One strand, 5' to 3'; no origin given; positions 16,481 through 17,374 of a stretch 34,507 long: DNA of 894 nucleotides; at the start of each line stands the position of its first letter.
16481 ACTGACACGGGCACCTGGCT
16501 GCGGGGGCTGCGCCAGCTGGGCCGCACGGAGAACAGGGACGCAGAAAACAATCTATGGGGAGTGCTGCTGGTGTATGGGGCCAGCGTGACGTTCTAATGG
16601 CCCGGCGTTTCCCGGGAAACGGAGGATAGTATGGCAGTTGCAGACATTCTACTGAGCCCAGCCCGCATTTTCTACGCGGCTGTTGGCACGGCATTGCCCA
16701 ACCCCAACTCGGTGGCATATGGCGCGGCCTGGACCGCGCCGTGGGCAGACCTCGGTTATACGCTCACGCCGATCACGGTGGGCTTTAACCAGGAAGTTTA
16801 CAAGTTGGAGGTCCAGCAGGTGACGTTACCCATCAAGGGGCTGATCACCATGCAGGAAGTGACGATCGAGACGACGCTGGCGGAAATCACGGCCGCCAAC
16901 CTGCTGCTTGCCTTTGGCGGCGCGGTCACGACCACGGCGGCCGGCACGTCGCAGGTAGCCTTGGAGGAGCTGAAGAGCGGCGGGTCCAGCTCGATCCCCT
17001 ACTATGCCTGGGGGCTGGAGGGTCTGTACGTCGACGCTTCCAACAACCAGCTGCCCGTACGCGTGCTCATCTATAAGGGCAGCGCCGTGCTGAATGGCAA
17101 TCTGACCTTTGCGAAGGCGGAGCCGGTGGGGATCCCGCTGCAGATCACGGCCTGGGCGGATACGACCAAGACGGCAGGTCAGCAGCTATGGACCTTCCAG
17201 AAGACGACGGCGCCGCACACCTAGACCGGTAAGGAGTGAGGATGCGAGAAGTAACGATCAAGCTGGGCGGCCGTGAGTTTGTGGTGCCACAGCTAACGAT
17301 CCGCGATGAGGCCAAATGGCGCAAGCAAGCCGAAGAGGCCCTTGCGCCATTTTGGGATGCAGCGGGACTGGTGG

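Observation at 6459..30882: Five perfect copies of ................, a parS/NBS hybrid palindrome, dispersed around a phage genome that encodes ParA and ParB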

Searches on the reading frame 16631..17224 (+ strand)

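Call 5: search_protein_families(library=pfam, proteins=[window:16631-17224:+], max_evalue=0.01)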
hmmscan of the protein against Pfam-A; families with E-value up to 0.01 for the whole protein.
window:16631-17224:+ (197 aa): 1 family
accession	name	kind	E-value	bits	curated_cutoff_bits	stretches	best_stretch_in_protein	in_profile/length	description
PF25681.1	Phage_TTP_17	-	4.4e-12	46.5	27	1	11-180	14-173/190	Phage tail tube protein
